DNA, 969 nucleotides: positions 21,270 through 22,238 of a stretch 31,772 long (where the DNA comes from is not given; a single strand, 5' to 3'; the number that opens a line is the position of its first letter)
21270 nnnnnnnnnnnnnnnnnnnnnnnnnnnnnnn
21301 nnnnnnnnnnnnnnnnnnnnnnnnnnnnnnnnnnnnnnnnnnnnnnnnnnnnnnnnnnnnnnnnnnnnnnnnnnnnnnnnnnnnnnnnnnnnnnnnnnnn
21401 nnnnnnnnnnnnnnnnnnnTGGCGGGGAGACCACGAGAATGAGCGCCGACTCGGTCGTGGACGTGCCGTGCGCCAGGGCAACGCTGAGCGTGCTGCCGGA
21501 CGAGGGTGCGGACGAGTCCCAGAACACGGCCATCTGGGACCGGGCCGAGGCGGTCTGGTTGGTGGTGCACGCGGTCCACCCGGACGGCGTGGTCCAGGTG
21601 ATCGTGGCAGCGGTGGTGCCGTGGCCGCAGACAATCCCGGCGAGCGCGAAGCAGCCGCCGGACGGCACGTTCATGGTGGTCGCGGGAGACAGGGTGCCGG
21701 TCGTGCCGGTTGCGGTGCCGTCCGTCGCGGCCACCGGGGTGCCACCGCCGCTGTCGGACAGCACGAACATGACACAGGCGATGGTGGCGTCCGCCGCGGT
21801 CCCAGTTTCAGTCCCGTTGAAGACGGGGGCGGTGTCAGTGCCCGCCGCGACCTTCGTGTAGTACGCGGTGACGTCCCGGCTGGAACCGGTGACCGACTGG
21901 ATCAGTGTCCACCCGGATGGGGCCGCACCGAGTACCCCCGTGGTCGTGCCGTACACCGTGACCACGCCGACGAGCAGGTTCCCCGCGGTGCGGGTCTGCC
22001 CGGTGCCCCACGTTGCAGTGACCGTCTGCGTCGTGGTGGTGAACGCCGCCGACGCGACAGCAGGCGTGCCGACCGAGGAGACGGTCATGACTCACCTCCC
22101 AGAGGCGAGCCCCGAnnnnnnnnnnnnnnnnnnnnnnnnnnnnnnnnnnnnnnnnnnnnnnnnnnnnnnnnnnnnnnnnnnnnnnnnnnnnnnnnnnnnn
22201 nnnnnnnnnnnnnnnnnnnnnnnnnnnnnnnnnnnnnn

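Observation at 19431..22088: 885-aa protein with about 18 tandem 21-aa repeats whose motif recurs in the giant tail protein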

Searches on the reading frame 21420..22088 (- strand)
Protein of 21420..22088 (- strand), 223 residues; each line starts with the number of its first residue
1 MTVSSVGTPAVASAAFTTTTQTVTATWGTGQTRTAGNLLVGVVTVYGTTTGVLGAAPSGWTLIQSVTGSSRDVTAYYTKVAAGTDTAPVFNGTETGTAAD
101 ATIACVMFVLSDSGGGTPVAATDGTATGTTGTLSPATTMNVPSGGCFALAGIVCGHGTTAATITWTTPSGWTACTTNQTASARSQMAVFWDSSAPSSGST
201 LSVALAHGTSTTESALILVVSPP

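Call 29: search_solved_structures(query=A1, max_evalue=1)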
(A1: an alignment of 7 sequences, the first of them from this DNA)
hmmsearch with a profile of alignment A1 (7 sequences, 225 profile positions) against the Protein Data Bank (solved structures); distinct sequences matched with E-value up to 1: 0.

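Call 35: find_homologous_proteins(query=A4, max_evalue=0.00001)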
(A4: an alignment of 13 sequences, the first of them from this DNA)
Query A4 (13 sequences) (223 aa, profile of the alignment): 271 proteins with E <= 0.00001 among 8000 candidates; the best 120 are listed.
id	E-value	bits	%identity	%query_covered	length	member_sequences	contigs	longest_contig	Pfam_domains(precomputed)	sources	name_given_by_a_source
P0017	2.4e-60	222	-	-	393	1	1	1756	PF25059.2,PF00041.28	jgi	jgi:hypothetical protein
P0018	2.6e-57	212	-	-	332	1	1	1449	-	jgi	jgi:hypothetical protein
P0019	3.4e-57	212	29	85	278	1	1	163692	PF00041.28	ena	-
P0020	1.7e-56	210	-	-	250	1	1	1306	-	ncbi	-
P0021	2.9e-56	209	-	-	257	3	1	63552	-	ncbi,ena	-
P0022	5.0e-56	208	47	9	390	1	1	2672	PF09118.18,PF00041.28,PF16656.12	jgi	jgi:hypothetical protein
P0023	1.9e-55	206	-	-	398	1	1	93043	PF00041.28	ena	-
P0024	2.5e-55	206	-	-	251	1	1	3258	-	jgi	jgi:hypothetical protein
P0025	7.3e-55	204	-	-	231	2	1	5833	-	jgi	jgi:hypothetical protein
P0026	1.2e-54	203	-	-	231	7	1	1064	-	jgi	-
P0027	1.4e-54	203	-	-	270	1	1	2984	-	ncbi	-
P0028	2.1e-54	203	-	-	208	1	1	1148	-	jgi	jgi:hypothetical protein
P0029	2.7e-54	202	-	-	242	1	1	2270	-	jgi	jgi:hypothetical protein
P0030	4.0e-54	202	-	-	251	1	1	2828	-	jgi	jgi:hypothetical protein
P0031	5.1e-54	201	31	27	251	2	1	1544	-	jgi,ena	-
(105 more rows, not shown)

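Call 36: search_protein_representatives(alignment_id=A1)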
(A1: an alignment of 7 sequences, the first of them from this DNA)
Query: 7 sequences, 225 profile positions. Proteins with E-value up to 0.001 (for the whole library): 467; up to 1e-10: 209; up to 1e-30: 86. The best 150 are listed.
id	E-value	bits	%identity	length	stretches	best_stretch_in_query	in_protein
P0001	2.6e-89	315.1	-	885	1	1-225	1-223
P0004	2.8e-85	302.0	-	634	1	1-225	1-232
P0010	9.0e-85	300.3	-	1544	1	1-225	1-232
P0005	1.0e-81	290.3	-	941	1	2-225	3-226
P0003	2.5e-79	282.5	-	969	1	1-225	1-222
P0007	4.1e-74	265.4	-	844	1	2-224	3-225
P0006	2.2e-71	256.5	-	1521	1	12-225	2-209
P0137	2.0e-69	250.1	-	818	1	2-225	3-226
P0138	5.3e-66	238.9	-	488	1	1-225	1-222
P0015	3.0e-65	236.4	-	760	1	1-225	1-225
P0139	2.6e-60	220.3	-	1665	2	1-222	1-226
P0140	3.5e-58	213.3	-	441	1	1-225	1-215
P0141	1.1e-52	195.3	-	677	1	3-225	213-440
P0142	2.5e-52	194.2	-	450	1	1-224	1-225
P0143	1.2e-51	192.0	-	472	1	6-225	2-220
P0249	1.4e-24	103.4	-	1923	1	1-221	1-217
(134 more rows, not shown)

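Call 40: find_related_loci(query=A1, collection=viral_contigs, flank=10000)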
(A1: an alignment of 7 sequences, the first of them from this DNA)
Query A1 (223 aa) in viral_contigs; peptide patterns used: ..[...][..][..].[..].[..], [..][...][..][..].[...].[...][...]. (x = any residue, [..] = any of these).
167 stretches matched a pattern; 20 encode a relative of the query (tblastn E <= 1e-3); 20 distinct loci.
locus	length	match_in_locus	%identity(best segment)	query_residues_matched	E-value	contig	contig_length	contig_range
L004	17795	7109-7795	38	1-222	3e-23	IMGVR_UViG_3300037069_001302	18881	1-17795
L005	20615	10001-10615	41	1-207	6e-26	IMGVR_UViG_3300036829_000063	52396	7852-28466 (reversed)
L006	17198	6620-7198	37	3-198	3e-21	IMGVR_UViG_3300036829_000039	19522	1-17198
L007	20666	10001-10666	41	1-220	1e-19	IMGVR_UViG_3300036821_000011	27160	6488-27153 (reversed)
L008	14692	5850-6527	39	1-223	3e-18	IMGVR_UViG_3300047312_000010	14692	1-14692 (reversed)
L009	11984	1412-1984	35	3-202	3e-15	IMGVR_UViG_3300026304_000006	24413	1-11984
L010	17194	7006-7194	55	23-88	1e-12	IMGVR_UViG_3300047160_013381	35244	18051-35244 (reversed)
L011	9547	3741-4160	38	23-170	2e-12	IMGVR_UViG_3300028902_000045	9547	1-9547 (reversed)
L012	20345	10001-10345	41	1-119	4e-12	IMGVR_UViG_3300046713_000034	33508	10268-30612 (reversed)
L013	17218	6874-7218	41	1-119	3e-12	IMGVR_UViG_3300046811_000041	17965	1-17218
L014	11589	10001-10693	34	1-219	2e-10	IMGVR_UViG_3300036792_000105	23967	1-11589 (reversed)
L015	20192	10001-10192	48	22-88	4e-10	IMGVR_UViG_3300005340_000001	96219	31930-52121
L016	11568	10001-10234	43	22-104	5e-10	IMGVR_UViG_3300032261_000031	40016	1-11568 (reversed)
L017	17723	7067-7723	34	3-222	9e-9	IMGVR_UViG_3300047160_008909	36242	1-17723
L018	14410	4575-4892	36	23-140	2e-8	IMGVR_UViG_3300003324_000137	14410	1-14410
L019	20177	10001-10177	48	27-88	4e-8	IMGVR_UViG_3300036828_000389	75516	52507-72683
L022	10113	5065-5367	37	30-120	2e-7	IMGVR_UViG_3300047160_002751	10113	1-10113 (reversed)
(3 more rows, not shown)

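Call 58: find_related_loci(query=window:21420-22088:-, collection=genome_contigs, flank=10000)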
Query window:21420-22088:- (223 aa) in genome_contigs; peptide patterns used: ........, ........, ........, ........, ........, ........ (x = any residue, [..] = any of these).
87 stretches matched a pattern; 1 encode a relative of the query (tblastn E <= 1e-3); 1 distinct loci.
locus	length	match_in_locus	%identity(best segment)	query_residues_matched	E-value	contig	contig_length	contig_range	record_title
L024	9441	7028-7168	48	34-81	8e-6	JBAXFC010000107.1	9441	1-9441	MAG: Chloroflexota bacterium isolate ELA261 MAG261_107, whole genome shotgun sequence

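Call 67: predict_structure(alignment_id=A7)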
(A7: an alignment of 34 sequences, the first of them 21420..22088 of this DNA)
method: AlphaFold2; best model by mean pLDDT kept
length: 223 residues; sequences in the alignment: 34
mean_pLDDT: 91.7   pTM: 0.91
mean pLDDT of the five models: 91.7, 91.4, 91.2, 91.1, 90.0
residues with pLDDT >= 90: 166; 70-90: 49; 50-70: 8; < 50: 0
segments of 3 or more residues with pLDDT < 50: none
pLDDT, mean of each block of 10 residues (from residue 1): 94 78 93 97 94 96 96 97 97 84 94 97 94 95 96 84 88 78 88 89 90 95 96
secondary structure, 60 per line:
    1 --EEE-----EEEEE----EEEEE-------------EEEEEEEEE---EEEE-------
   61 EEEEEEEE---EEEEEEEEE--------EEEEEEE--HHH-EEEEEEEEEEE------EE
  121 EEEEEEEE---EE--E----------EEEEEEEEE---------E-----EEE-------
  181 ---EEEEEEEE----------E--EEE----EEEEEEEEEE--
elements in order: E3-5 E11-15 E20-24 E38-46 E50-53 E61-68 E72-80 E89-95 E102-112 E119-128 E147-155 E171-173 E184-191 E205-207 E212-221

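Call 70: fold_search(model_id=the predicted structure, library=pdb)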
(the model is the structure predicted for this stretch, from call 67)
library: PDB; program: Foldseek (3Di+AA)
matches with E <= 10: 926; with E <= 0.001: 4
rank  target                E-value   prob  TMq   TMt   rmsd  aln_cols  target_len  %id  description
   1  1w8x_E                2.0e-04  0.57  0.26  0.18  14.0       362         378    8  Structural analysis of PRD1 (released 2004-11-11)
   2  6q5u_H                6.6e-04  0.63  0.29  0.20  14.4       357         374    8  High resolution electron cryo-microscopy structure of the bacteriophage PR772 (released 2019-06-19)
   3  6tfk_A                6.6e-04  0.38  0.22  0.09  24.6       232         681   11  Vip3Aa toxin structure (released 2020-08-12)
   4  4qaw_E                7.0e-04  0.54  0.27  0.14  19.0       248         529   13  Structure of modular Xyn30D from Paenibacillus barcinonensis (released 2014-10-08)
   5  4qaw_A                1.6e-03  0.44  0.27  0.14  18.8       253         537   13  Structure of modular Xyn30D from Paenibacillus barcinonensis (released 2014-10-08)
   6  6vls_D                2.3e-03  0.28  0.22  0.07  23.4       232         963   11  Structure of C-terminal fragment of Vip3A toxin (released 2020-07-22)
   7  8xen_A                2.3e-03  0.20  0.21  0.07  25.6       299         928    7  Cryo-EM structure of integrin ITGAV/ITGB3 complex, conformation 4 (released 2024-12-18)
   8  5iku                  3.0e-03  0.23  0.21  0.20  21.3       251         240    8  Crystal structure of the Hathewaya histolytica ColG tandem collagen-binding domain s3as3b in the presence of calcium at  (released 2017-03-15)
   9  4qaw_B                3.2e-03  0.33  0.26  0.13  19.1       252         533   13  Structure of modular Xyn30D from Paenibacillus barcinonensis (released 2014-10-08)
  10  4qaw_C                3.4e-03  0.33  0.26  0.13  19.0       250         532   14  Structure of modular Xyn30D from Paenibacillus barcinonensis (released 2014-10-08)
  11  4qaw_D                3.6e-03  0.28  0.25  0.13  19.8       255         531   13  Structure of modular Xyn30D from Paenibacillus barcinonensis (released 2014-10-08)
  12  6vls_A                3.6e-03  0.21  0.21  0.07  24.0       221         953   11  Structure of C-terminal fragment of Vip3A toxin (released 2020-07-22)
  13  6tfj_A                3.9e-03  0.23  0.22  0.09  24.4       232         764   10  Vip3Aa protoxin structure (released 2020-08-12)
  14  9h6g_B                5.0e-03  0.23  0.24  0.08  27.9       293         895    9  Inactive Bacteroides ovatus GH98 endoxylanase E361A in complex with arabino-xylooligosaccharide (released 2025-11-05)
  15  8t2v_A                5.0e-03  0.09  0.17  0.05  25.5       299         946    9  Cryo-EM Structures of Full-length Integrin alphaIIbbeta3 in Native Lipids (released 2023-07-26)
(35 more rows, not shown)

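Call 73: fold_search(model_id=the predicted structure, library=viral)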
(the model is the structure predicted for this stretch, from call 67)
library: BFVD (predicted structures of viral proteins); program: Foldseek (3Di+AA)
matches with E <= 10: 1241; with E <= 0.001: 79
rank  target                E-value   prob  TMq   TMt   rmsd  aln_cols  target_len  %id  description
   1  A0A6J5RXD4            3.5e-10  1.00  0.75  0.34   4.0       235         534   15  Uncharacterized protein [uncultured Caudovirales phage]
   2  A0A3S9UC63            4.5e-10  1.00  0.72  0.72   3.6       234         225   20  (no name in the UniProt tables at hand)
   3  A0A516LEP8            1.1e-09  1.00  0.59  0.36   5.3       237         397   19  (no name in the UniProt tables at hand)
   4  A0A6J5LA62            1.4e-09  1.00  0.66  0.60   5.8       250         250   14  Uncharacterized protein [uncultured Caudovirales phage]
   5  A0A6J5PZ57            2.7e-09  1.00  0.65  0.63   4.8       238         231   16  Uncharacterized protein [uncultured Caudovirales phage]
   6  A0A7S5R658            3.2e-09  1.00  0.63  0.31   4.3       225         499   19  (no name in the UniProt tables at hand)
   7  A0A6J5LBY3            3.9e-09  1.00  0.35  0.16  21.7       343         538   11  Uncharacterized protein [uncultured Caudovirales phage]
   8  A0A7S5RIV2            4.2e-09  1.00  0.63  0.65   4.5       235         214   19  Uncharacterized protein [Rhizobium phage RHph_I1_6]
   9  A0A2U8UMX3            4.8e-09  1.00  0.70  0.58   5.1       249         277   14  Uncharacterized protein [Mycobacterium phage Byougenkin]
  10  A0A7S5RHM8            5.1e-09  1.00  0.67  0.51   4.0       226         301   16  (no name in the UniProt tables at hand)
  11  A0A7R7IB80            8.7e-09  1.00  0.68  0.74   3.3       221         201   16  (no name in the UniProt tables at hand)
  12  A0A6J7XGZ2            1.8e-08  1.00  0.67  0.24   4.1       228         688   21  Uncharacterized protein [uncultured Caudovirales phage]
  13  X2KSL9                1.8e-08  1.00  0.59  0.43   5.9       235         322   16  Minor tail protein [Mycobacterium phage Hawkeye]
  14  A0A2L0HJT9            1.8e-08  1.00  0.58  0.52   6.8       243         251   16  (no name in the UniProt tables at hand)
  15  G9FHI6                1.9e-08  1.00  0.69  0.13   5.5       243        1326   16  (no name in the UniProt tables at hand)
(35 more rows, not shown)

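Call 94: search_protein_families(library=pfam, proteins=[L004:3809-4834:+, L004:4850-6310:+, L004:6310-7107:+, L004:10002-10925:+, L004:12126-13319:+, L006:234-1577:+, L006:1769-2944:+, L006:2983-4608:+, L006:5330-6055:+, L010:1727-3226:+], max_evalue=0.001)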
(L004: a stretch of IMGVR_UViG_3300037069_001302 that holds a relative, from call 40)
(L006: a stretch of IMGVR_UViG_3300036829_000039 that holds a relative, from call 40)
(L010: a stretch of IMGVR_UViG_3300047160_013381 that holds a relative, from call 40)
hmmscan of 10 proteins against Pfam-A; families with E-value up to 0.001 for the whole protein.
L004:3809-4834:+ (341 aa): 0 families

L004:4850-6310:+ (486 aa): 1 family
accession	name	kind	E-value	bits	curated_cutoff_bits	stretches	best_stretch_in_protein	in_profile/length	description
PF13204.13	Apiosidase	-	2.9e-17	63.7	26.5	1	16-309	6-274/320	Apiosidase-like, catalytic domain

L004:6310-7107:+ (265 aa): 0 families

L004:10002-10925:+ (307 aa): 1 family
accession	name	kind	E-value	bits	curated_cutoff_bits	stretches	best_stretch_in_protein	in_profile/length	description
PF24829.1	Phage_connect_2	-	0.0008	20.1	24.3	0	118-164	2-47/105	Phage connector protein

L004:12126-13319:+ (397 aa): 1 family
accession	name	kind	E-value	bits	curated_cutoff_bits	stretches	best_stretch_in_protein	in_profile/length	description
PF13524.12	Glyco_trans_1_2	-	3e-15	56.9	25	1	242-389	3-138/144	Glycosyl transferase-like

L006:234-1577:+ (447 aa): 1 family
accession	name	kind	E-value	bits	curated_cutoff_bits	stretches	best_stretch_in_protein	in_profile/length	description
PF04860.17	Phage_portal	-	7.4e-45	153.9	39.1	1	54-373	1-321/321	Phage portal protein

L006:1769-2944:+ (391 aa): 1 family
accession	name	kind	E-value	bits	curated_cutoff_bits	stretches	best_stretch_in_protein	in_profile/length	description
PF04586.22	Peptidase_S78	-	4e-25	89.3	21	1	147-293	10-153/165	Caudovirus prohead serine protease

L006:2983-4608:+ (541 aa): 0 families

L006:5330-6055:+ (241 aa): 0 families

L010:1727-3226:+ (499 aa): 0 families

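Call 95: search_protein_families(library=pfam, proteins=[L010:4035-5288:+, L010:9947-11317:+, L010:14520-16952:+, L012:7328-8377:+, L012:12649-13773:+, L012:13780-15072:+, L012:15728-18895:+, L015:4037-5872:+, L015:5968-7029:+, L015:15439-18744:+], max_evalue=0.001)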
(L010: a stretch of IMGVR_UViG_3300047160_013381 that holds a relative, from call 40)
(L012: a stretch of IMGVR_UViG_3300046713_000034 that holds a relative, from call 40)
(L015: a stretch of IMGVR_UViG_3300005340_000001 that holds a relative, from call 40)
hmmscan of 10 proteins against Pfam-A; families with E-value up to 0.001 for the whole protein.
L010:4035-5288:+ (417 aa): 1 family
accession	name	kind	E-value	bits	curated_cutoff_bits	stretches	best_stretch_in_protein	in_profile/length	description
PF04860.17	Phage_portal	-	3.3e-46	158.4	39.1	1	51-371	1-321/321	Phage portal protein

L010:9947-11317:+ (456 aa): 1 family
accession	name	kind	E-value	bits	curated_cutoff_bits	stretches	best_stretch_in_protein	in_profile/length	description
PF25209.1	Phage_capsid_4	-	3.5e-08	34.5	27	1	145-373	8-214/262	Phage capsid protein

L010:14520-16952:+ (810 aa): 0 families

L012:7328-8377:+ (349 aa): 3 families
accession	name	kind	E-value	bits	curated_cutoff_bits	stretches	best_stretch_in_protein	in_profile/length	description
PF00534.26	Glycos_transf_1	-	3e-10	40.3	26.4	1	264-326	107-171/172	Glycosyl transferases group 1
PF13692.12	Glyco_trans_1_4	-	8.2e-09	36.3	27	1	187-303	16-132/142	Glycosyl transferases group 1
PF13524.12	Glyco_trans_1_2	-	3.7e-06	27.4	25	1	198-329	8-130/144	Glycosyl transferase-like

L012:12649-13773:+ (374 aa): 0 families

L012:13780-15072:+ (430 aa): 1 family
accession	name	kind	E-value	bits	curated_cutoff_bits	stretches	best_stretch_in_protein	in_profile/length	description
PF13578.12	Methyltransf_24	-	0.00011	23.5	26.3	0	320-380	48-105/105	Methyltransferase domain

L012:15728-18895:+ (1055 aa): 0 families

L015:4037-5872:+ (611 aa): 0 families

L015:5968-7029:+ (353 aa): 0 families

L015:15439-18744:+ (1101 aa): 0 families
